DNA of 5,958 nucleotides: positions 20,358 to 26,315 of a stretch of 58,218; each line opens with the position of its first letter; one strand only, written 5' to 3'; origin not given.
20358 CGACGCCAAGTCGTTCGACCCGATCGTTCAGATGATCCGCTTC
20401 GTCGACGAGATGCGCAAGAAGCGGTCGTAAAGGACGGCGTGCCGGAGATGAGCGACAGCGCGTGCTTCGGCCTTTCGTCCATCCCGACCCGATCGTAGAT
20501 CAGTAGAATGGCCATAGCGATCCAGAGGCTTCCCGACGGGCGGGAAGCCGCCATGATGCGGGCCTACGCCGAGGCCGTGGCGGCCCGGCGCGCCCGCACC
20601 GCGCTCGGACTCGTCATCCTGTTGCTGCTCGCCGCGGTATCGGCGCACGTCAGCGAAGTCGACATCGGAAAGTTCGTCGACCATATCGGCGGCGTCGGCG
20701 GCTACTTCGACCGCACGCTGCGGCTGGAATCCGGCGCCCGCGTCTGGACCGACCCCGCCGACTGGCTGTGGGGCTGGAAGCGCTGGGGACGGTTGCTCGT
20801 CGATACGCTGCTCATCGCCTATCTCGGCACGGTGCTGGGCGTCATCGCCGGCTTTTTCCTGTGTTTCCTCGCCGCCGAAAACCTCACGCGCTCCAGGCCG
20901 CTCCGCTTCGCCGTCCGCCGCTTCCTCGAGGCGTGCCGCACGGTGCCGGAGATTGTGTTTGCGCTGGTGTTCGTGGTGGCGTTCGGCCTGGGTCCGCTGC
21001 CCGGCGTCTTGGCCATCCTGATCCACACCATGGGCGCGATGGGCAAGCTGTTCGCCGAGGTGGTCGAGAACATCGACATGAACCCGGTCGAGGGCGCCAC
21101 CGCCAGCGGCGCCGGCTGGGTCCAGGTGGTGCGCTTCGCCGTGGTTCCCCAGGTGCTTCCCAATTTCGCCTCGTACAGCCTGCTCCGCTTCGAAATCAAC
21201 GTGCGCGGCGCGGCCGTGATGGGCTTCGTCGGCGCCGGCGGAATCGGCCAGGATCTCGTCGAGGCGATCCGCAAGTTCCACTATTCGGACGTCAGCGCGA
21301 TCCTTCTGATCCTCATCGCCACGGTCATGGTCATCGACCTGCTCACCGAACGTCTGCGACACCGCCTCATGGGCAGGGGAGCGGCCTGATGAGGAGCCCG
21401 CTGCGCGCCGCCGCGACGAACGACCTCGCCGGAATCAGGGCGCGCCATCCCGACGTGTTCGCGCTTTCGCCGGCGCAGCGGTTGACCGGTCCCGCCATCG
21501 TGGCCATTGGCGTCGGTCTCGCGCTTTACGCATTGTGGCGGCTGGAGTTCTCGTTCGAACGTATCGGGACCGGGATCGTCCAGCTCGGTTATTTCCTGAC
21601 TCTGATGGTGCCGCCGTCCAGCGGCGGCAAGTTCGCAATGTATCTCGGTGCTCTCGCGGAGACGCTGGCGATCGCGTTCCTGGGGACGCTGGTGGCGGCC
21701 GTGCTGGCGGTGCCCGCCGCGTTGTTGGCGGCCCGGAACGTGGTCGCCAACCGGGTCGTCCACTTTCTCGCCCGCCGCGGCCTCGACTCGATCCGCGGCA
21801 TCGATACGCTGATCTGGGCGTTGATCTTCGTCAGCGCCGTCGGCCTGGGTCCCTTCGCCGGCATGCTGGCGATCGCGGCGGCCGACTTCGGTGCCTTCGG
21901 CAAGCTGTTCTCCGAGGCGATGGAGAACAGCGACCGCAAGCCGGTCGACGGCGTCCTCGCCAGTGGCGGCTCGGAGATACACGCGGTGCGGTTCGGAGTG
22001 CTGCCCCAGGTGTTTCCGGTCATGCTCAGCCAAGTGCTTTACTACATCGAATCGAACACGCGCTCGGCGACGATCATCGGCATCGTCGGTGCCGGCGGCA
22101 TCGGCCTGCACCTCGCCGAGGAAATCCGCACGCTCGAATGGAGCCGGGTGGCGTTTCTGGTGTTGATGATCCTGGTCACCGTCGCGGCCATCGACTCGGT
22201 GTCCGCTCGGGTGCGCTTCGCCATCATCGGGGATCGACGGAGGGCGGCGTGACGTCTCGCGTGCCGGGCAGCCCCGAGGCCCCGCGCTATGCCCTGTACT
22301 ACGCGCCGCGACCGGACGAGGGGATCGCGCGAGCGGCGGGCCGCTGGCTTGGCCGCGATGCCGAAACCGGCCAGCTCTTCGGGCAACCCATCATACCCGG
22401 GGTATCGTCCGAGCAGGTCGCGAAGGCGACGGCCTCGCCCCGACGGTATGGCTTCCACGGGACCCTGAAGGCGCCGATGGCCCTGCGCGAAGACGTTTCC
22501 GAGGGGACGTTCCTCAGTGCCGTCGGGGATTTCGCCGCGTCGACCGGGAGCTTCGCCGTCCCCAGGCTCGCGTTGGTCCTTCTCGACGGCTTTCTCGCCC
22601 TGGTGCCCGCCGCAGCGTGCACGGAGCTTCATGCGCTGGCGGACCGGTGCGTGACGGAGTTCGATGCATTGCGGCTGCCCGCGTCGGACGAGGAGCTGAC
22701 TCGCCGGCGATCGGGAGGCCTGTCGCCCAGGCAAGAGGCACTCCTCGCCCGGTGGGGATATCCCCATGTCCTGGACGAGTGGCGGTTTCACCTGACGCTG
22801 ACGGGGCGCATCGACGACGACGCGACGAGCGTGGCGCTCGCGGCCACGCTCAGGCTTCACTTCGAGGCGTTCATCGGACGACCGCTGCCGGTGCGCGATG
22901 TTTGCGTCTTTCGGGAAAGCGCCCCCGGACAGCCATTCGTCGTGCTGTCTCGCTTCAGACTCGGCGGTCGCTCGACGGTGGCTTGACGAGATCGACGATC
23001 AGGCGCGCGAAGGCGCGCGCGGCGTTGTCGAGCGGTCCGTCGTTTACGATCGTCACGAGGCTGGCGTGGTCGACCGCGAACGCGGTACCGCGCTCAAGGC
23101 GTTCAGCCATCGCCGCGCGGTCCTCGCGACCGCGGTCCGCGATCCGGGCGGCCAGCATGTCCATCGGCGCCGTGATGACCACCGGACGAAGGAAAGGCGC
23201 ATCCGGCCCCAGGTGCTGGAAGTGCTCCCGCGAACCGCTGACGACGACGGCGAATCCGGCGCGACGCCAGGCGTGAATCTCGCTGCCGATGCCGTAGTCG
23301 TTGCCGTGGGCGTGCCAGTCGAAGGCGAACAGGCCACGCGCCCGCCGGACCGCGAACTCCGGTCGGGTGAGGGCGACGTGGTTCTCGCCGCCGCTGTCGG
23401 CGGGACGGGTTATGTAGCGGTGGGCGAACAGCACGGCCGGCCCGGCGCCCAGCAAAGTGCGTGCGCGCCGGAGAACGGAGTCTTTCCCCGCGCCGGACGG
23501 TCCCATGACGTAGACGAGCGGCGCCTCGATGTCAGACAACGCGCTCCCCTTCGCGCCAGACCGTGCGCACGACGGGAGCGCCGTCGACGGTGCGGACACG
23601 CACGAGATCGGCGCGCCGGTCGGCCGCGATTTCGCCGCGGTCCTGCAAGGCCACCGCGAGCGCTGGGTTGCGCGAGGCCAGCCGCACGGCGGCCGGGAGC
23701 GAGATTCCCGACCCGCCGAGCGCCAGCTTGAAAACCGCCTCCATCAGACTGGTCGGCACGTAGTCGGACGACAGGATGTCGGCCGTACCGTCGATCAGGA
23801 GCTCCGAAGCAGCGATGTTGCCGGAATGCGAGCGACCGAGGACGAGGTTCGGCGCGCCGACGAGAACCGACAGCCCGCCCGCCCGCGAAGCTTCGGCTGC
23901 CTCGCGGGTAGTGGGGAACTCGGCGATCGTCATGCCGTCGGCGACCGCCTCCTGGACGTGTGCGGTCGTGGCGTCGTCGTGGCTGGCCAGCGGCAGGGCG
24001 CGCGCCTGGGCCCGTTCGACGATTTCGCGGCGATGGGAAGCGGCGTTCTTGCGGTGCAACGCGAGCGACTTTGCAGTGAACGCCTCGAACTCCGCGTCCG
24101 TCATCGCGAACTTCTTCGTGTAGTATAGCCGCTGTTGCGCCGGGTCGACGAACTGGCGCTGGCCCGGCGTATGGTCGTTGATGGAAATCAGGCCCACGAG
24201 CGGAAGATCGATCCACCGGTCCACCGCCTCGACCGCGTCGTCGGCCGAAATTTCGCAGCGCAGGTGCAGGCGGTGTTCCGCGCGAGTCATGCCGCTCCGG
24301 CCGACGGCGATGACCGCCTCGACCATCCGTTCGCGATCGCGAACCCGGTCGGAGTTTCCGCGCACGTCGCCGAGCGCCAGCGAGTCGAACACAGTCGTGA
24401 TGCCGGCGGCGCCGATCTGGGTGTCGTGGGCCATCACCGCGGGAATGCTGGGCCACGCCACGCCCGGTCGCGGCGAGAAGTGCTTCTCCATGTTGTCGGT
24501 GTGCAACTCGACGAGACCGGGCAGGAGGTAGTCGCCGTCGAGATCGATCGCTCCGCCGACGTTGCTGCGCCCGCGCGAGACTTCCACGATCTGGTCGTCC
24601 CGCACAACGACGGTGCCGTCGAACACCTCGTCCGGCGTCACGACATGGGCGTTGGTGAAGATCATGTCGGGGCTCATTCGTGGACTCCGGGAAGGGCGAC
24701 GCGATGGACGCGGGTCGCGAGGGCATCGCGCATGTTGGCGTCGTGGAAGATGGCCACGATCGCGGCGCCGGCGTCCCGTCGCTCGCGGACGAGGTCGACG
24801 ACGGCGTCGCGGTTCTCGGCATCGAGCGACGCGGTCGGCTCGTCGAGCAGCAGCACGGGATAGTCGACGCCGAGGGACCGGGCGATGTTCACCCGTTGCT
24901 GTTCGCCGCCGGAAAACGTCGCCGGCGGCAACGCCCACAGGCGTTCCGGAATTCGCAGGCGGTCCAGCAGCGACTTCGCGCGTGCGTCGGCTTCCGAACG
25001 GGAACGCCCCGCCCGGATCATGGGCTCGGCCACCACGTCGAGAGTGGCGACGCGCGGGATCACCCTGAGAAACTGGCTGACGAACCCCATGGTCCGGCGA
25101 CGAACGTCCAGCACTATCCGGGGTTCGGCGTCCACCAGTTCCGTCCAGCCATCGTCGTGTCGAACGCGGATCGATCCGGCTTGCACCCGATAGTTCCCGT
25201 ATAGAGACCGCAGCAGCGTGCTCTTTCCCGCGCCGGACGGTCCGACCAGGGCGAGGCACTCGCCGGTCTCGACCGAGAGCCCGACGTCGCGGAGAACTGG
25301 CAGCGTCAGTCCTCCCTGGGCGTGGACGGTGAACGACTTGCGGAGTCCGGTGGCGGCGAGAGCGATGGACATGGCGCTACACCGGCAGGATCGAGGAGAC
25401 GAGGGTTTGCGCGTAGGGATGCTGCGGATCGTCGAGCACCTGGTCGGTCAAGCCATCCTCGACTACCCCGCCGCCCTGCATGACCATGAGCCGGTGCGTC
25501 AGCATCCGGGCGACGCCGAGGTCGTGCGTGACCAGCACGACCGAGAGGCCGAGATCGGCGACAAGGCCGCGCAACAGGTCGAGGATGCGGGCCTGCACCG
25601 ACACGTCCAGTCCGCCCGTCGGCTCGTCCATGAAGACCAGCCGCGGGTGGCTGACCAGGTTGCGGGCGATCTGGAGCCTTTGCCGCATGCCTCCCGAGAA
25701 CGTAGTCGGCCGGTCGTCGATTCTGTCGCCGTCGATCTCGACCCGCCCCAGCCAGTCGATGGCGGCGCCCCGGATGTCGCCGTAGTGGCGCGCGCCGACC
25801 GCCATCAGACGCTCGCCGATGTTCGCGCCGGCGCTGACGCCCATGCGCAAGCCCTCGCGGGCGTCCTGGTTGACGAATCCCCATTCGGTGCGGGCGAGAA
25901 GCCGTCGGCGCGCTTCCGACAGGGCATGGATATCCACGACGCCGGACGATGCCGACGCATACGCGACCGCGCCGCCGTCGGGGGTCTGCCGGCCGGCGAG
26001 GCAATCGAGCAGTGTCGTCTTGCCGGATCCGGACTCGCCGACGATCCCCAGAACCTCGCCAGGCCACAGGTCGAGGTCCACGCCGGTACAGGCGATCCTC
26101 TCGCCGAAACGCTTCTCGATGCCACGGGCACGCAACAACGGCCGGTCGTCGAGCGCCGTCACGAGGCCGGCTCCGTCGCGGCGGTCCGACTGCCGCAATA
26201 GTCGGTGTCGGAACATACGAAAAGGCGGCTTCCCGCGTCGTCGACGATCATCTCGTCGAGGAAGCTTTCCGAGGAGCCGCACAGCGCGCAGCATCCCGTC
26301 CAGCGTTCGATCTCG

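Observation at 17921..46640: ~29 kb organophosphorus supercluster: three to four importers, two ester hydrolases and C-P lyase in one island-borne block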

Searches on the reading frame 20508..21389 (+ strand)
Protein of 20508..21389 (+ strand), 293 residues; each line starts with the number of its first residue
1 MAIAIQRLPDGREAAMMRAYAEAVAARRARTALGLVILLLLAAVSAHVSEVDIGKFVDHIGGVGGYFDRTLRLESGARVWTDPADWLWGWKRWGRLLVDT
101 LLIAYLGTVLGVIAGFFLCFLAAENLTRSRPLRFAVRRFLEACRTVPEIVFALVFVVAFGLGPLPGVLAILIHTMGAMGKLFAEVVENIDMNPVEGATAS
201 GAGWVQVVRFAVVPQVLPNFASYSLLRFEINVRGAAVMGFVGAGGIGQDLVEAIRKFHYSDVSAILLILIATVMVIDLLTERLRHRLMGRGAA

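Call 3: search_protein_families(library=pfam, proteins=[window:20508-21389:+])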
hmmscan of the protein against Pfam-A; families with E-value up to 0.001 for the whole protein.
window:20508-21389:+ (293 aa): 1 family
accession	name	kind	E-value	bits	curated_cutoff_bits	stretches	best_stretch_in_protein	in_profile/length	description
PF00528.27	BPD_transp_1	-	2.4e-25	89.8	26.4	1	111-285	5-176/184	Binding-protein-dependent transport system inner membrane component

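Call 10: search_protein_families(library=ncbifam, proteins=[window:20508-21389:+])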
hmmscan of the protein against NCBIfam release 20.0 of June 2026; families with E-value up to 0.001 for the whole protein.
window:20508-21389:+ (293 aa): 9 families
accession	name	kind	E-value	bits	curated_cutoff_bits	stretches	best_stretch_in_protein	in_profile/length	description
TIGR01097.1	PhnE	equivalog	2.8e-85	285.8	216.7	1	27-288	3-252/252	phosphonate ABC transporter, permease protein PhnE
TIGR03416.1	ABC_choXWV_perm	equivalog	1.2e-11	44.6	363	1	97-269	88-257/267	choline ABC transporter permease subunit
NF008049.0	PRK10782.1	subfamily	1.4e-09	38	212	1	96-285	16-212/217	methionine ABC transporter permease MetI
NF040733.1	ABC_perm_U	equivalog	1.3e-06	28.1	295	1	105-284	66-242/251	ABC transporter permease subunit SaoP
NF008196.0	PRK10952.1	equivalog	3.5e-06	26.1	439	1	125-283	170-328/356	glycine betaine/L-proline ABC transporter permease ProW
NF045474.1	Opp2C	equivalog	2.2e-05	24.2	300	1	100-286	50-234/236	nickel transporter permease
NF045473.1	Opp1C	equivalog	5.4e-05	22.7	350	1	101-244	71-212/267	nickel/cobalt ABC transporter permease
NF011690.0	PRK15110.1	equivalog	7.6e-05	22.3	432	1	184-281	205-303/321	putrescine export ABC transporter permease SapB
NF011691.0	PRK15111.1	equivalog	0.00022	20.9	379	1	97-244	103-240/296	putrescine export ABC transporter permease SapC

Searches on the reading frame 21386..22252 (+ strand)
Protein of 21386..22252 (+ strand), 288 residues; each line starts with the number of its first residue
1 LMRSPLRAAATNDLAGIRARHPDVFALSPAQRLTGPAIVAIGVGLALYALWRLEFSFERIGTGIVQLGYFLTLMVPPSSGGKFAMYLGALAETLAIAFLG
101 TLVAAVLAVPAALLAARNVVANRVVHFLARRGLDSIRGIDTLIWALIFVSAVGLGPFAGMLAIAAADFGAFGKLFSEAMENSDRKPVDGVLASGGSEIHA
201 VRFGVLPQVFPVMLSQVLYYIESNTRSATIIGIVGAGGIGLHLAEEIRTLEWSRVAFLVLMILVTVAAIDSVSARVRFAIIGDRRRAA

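Call 3: search_protein_families(library=pfam, proteins=[window:21386-22252:+])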
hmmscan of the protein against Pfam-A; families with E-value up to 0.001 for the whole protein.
window:21386-22252:+ (288 aa): 1 family
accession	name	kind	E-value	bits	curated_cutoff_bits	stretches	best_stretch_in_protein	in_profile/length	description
PF00528.27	BPD_transp_1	-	1.1e-09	38.8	26.4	1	108-272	1-174/184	Binding-protein-dependent transport system inner membrane component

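Call 10: search_protein_families(library=ncbifam, proteins=[window:21386-22252:+])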
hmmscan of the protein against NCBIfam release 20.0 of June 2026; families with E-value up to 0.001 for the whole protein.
window:21386-22252:+ (288 aa): 1 family
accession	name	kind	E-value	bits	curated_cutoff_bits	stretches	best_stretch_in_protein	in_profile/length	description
TIGR01097.1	PhnE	equivalog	4.2e-78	262.3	216.7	1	35-280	7-251/252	phosphonate ABC transporter, permease protein PhnE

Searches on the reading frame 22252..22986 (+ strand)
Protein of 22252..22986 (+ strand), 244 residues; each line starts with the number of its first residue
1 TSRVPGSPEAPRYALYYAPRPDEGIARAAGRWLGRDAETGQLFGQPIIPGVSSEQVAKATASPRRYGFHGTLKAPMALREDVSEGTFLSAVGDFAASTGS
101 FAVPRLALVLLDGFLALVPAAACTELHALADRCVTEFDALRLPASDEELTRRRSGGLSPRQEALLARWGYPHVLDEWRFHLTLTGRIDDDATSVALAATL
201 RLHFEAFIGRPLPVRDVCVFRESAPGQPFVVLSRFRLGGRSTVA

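Call 3: search_protein_families(library=pfam, proteins=[window:22252-22986:+])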
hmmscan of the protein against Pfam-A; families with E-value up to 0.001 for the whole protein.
window:22252-22986:+ (244 aa): 1 family
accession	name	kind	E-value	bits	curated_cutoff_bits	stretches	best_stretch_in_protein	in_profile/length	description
PF06299.18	DUF1045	-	9.2e-56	188.7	24.3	1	71-229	1-158/159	Protein of unknown function (DUF1045)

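Call 9: search_protein_families(library=ncbifam, proteins=[window:22252-22986:+])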
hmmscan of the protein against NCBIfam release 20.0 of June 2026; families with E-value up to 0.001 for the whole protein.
window:22252-22986:+ (244 aa): 1 family
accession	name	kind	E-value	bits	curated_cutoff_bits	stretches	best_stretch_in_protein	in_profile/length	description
TIGR03223.1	Phn_opern_protn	hypoth_equivalog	7.8e-79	264.5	248.95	1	12-238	2-227/228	putative phosphonate metabolism protein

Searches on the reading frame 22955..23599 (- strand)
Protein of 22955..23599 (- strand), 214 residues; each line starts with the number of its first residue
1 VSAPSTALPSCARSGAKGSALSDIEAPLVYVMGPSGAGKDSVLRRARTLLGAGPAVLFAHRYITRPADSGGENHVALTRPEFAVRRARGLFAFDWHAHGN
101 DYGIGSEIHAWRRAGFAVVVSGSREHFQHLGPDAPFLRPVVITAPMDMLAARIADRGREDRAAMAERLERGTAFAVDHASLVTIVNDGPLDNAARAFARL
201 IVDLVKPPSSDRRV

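Call 3: search_protein_families(library=pfam, proteins=[window:22955-23599:-])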
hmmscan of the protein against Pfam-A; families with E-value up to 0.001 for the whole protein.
window:22955-23599:- (214 aa): 1 family
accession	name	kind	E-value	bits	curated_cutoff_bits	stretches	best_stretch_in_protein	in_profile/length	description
PF13238.12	AAA_18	-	4.8e-05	24.2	29.4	1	30-161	2-116/128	AAA domain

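Call 9: search_protein_families(library=ncbifam, proteins=[window:22955-23599:-])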
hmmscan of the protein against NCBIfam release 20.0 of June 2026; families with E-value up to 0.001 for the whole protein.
window:22955-23599:- (214 aa): 5 families
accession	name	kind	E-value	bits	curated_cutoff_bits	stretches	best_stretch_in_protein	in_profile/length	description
TIGR02322.1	phosphon_PhnN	equivalog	5e-58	195.7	156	1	28-201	3-176/179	phosphonate metabolism protein/1,5-bisphosphokinase (PRPP-forming) PhnN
NF007485.0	PRK10078.1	equivalog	2.1e-47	161.3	153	1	27-202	3-175/186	ribose 1,5-bisphosphokinase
NF011325.0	PRK14738.1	equivalog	1.1e-09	37.9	263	1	27-196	14-187/206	guanylate kinase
TIGR03263.1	guanyl_kin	equivalog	1.3e-08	34.7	160.45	1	28-200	3-177/180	guanylate kinase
NF011324.0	PRK14737.1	equivalog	0.00015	21.5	318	1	26-201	4-182/187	guanylate kinase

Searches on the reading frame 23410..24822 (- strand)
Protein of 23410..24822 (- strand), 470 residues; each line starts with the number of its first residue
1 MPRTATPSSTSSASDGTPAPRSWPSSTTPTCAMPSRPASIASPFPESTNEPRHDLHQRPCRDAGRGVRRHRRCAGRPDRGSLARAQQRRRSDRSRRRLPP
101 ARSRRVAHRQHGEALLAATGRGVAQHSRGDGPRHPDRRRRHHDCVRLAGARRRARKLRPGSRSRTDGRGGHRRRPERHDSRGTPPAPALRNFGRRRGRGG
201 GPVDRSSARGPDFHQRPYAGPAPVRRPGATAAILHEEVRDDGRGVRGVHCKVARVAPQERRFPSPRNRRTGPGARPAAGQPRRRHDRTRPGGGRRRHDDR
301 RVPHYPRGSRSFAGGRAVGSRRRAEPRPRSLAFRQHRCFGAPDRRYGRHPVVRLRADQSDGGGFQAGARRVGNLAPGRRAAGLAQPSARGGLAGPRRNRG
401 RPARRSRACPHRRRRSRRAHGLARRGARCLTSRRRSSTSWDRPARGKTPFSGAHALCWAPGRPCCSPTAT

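Call 3: search_protein_families(library=pfam, proteins=[window:23410-24822:-])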
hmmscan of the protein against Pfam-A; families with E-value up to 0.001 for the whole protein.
window:23410-24822:- (470 aa): 0 families

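Call 9: search_protein_families(library=ncbifam, proteins=[window:23532-24800:-])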
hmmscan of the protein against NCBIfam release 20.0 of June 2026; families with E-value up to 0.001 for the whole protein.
window:23532-24800:- (422 aa): 33 families (the best 25 are shown)
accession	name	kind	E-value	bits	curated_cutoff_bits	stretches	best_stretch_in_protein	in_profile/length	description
NF011984.0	PRK15446.1-5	equivalog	2.3e-149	497.3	260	1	45-421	3-378/379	alpha-D-ribose 1-methylphosphonate 5-triphosphate diphosphatase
NF011983.0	PRK15446.1-4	equivalog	9.6e-146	485.5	486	1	43-422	2-379/379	alpha-D-ribose 1-methylphosphonate 5-triphosphate diphosphatase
TIGR02318.1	phosphono_phnM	equivalog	3.9e-137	457.2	390.55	1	48-421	2-375/376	phosphonate metabolism protein PhnM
NF011981.0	PRK15446.1-2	equivalog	1.8e-123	412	375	1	46-421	1-377/378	alpha-D-ribose 1-methylphosphonate 5-triphosphate diphosphatase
NF011982.0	PRK15446.1-3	equivalog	1.8e-115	385.9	684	1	46-422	1-377/377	alpha-D-ribose 1-methylphosphonate 5-triphosphate diphosphatase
NF011990.0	PRK15446.2-6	subfamily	2.2e-100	336.1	233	1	46-421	3-382/390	alpha-D-ribose 1-methylphosphonate 5-triphosphate diphosphatase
NF011989.0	PRK15446.2-5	equivalog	4.7e-81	272.5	565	1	46-421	4-377/385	alpha-D-ribose 1-methylphosphonate 5-triphosphate diphosphatase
NF011987.0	PRK15446.2-3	subfamily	3.6e-78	263.1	253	1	43-418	9-380/395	alpha-D-ribose 1-methylphosphonate 5-triphosphate diphosphatase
NF011986.0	PRK15446.2-2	equivalog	6.6e-70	236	465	1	46-421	3-377/406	alpha-D-ribose 1-methylphosphonate 5-triphosphate diphosphatase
NF011988.0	PRK15446.2-4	equivalog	3.5e-66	223.9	369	1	46-419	1-373/389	alpha-D-ribose 1-methylphosphonate 5-triphosphate diphosphatase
NF011985.0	PRK15446.2-1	equivalog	1.3e-55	188.9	656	1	46-402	4-355/397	alpha-D-ribose 1-methylphosphonate 5-triphosphate diphosphatase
NF006689.0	PRK09237.1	equivalog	4.9e-11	41.8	371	1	45-204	4-157/383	amidohydrolase/deacetylase family metallohydrolase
NF004839.0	PRK06189.1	equivalog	3.7e-10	39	631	1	44-107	3-67/451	allantoinase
TIGR03178.1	allantoinase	equivalog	5.3e-10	38.7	357.85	1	45-102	1-59/441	allantoinase AllB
TIGR00221.1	nagA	equivalog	7.8e-07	28.4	225.65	0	45-102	4-64/380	N-acetylglucosamine-6-phosphate deacetylase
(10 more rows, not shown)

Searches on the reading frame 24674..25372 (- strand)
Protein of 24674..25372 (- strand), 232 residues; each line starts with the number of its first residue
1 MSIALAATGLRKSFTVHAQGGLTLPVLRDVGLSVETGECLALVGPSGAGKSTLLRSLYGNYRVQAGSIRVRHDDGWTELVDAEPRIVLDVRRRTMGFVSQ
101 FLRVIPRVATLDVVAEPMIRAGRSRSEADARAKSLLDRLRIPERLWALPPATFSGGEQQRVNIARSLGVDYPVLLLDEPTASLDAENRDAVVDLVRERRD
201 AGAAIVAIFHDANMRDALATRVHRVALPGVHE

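Call 3: search_protein_families(library=pfam, proteins=[window:24674-25372:-])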
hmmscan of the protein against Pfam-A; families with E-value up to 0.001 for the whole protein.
window:24674-25372:- (232 aa): 7 families
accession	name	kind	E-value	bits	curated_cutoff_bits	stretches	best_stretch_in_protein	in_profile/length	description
PF00005.33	ABC_tran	-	1.1e-29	104.2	25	1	27-181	1-137/137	ABC transporter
PF13304.12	AAA_21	-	6.5e-07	30.1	27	0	40-58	2-20/304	AAA domain, putative AbiEii toxin, Type IV TA system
PF02463.25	SMC_N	-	2.6e-06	27.5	40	1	152-217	136-205/220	RecF/RecN/SMC N terminal domain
PF03193.22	RsgA_GTPase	-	1.3e-05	25.6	30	1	37-75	106-144/174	RsgA GTPase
PF13191.12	AAA_16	-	2.3e-05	25.4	32.6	1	36-197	21-158/167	AAA ATPase domain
PF13671.12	AAA_33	-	4.3e-05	24.3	27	1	41-124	3-84/143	AAA domain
PF13401.12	AAA_22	-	8.4e-05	23.3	27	1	36-80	4-51/130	AAA domain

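Call 9: search_protein_families(library=ncbifam, proteins=[window:24674-25372:-])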
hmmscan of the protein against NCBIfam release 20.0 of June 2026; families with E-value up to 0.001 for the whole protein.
window:24674-25372:- (232 aa): 190 families (the best 25 are shown)
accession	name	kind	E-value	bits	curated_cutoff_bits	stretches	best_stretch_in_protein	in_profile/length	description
TIGR02324.1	CP_lyasePhnL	equivalog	5.2e-98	327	256.3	1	5-222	2-219/224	phosphonate C-P lyase system protein PhnL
TIGR02673.1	FtsE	equivalog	5.5e-37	127.5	264.85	1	23-223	14-208/214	cell division ATP-binding protein FtsE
TIGR02211.1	LolD_lipo_ex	equivalog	5.3e-35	120.9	307.75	1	10-219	7-209/221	lipoprotein-releasing ABC transporter ATP-binding protein LolD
NF008338.0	PRK11124.1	equivalog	8.1e-34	117.2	369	1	26-222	17-211/242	arginine ABC transporter ATP-binding protein ArtP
NF007879.0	PRK10584.1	equivalog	1.6e-33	116.3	336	1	18-224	17-215/228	putative ABC transporter ATP-binding protein YbbA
NF007027.0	PRK09493.1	equivalog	4e-33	114.7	379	1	24-222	14-206/240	glutamine ABC transporter ATP-binding protein GlnQ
NF007826.0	PRK10535.1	equivalog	5e-33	114.3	966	1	5-222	5-213/648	macrolide ABC transporter ATP-binding protein/permease MacB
NF008639.0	PRK11629.1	equivalog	9.1e-33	113.6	360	1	18-219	17-214/234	lipoprotein-releasing ABC transporter ATP-binding protein LolD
TIGR02982.1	heterocyst_DevA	subfamily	8.3e-32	110.5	295.8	1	18-222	12-211/220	ABC exporter ATP-binding subunit, DevA family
TIGR03005.1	ectoine_ehuA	equivalog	8.7e-32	110.3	345.4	1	24-222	13-217/252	ectoine/hydroxyectoine ABC transporter ATP-binding protein EhuA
TIGR03608.1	L_ocin_972_ABC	subfamily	7e-31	107.3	254.85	1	26-217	13-199/206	putative bacteriocin export ABC transporter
NF008428.0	PRK11264.1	equivalog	1.4e-30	106.4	406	1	26-222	18-214/250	L-cystine ABC transporter ATP-binding protein TcyN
NF010068.0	PRK13548.1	equivalog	1.4e-30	106.2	261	1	25-222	19-213/261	heme ABC transporter ATP-binding protein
NF040933.2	ABC_arch_GlcV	equivalog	4.9e-30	104.6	450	1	20-222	15-212/357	glucose ABC transporter ATP-binding protein GlcV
TIGR02769.1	nickel_nikE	equivalog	5.4e-30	104.8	332.55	1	24-222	24-221/265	nickel import ATP-binding protein NikE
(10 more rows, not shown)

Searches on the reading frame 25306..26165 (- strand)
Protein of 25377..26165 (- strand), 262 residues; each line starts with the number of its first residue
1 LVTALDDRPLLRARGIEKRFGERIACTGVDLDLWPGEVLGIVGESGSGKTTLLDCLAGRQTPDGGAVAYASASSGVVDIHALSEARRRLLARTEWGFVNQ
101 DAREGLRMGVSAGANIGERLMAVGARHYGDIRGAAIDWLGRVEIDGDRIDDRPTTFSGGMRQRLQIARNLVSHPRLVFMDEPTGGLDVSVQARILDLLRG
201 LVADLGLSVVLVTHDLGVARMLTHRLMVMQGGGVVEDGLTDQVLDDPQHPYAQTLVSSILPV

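Call 3: search_protein_families(library=pfam, proteins=[window:25306-26067:-])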
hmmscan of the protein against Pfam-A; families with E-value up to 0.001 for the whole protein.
window:25306-26067:- (253 aa): 0 families

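Call 9: search_protein_families(library=ncbifam, proteins=[window:25377-26165:-])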
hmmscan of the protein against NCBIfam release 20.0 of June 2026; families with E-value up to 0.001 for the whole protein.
window:25377-26165:- (262 aa): 188 families (the best 25 are shown)
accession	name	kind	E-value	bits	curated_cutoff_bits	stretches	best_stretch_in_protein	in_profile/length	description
TIGR02323.1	CP_lyasePhnK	equivalog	4.2e-110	366.9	302.85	1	9-260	2-239/239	phosphonate C-P lyase system protein PhnK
NF043079.1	MMSYN1_0167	equivalog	4.2e-44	151.2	740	2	106-259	319-474/561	oligopeptide ABC transporter ATP-binding protein OppD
NF008453.0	PRK11308.1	subfamily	1.1e-42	146.5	408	1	21-258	33-264/334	dipeptide ABC transporter ATP-binding protein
NF011659.0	PRK15079.1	equivalog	1.9e-41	141.9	540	1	25-259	39-268/334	murein tripeptide/oligopeptide ABC transporter ATP binding protein OppF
TIGR02769.1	nickel_nikE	equivalog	7.9e-40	137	332.55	1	24-261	25-255/265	nickel import ATP-binding protein NikE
NF043071.1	DppF_dipep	equivalog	1.5e-39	136.3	660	1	25-258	38-265/331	dipeptide ABC transporter ATP-binding subunit DppF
NF011713.0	PRK15134.1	equivalog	1.6e-38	132.6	834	1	14-256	289-526/529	microcin C ABC transporter ATP-binding protein YejF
NF007613.0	PRK10261.1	equivalog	1.9e-38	132.3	1077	1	21-259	335-567/623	glutathione ABC transporter ATP-binding protein GsiA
NF008246.0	PRK11022.1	equivalog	2.2e-38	132.1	541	1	33-258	30-256/326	dipeptide ABC transporter ATP-binding protein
NF007010.1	PRK09473.1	subfamily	7.3e-38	130.1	575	1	21-259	16-254/318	oligopeptide ABC transporter ATP-binding protein OppD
NF043078.1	MMSYN1_0168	equivalog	1.2e-37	129.9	800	2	153-259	491-597/649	oligopeptide ABC transporter ATP-binding protein OppF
TIGR02770.1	nickel_nikD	equivalog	1.3e-37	129.4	318.7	1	27-258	3-228/230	nickel import ATP-binding protein NikD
TIGR02211.1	LolD_lipo_ex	equivalog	1.1e-36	126.5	307.75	1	12-232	3-217/221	lipoprotein-releasing ABC transporter ATP-binding protein LolD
NF007739.0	PRK10419.1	subfamily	4.7e-36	124.7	354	1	18-261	20-256/268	nickel ABC transporter ATP-binding protein NikE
TIGR03873.1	F420-0_ABC_ATP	hypoth_equivalog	4.6e-34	117.8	372.4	1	11-244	2-225/256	putative F420-0 ABC transporter ATP-binding protein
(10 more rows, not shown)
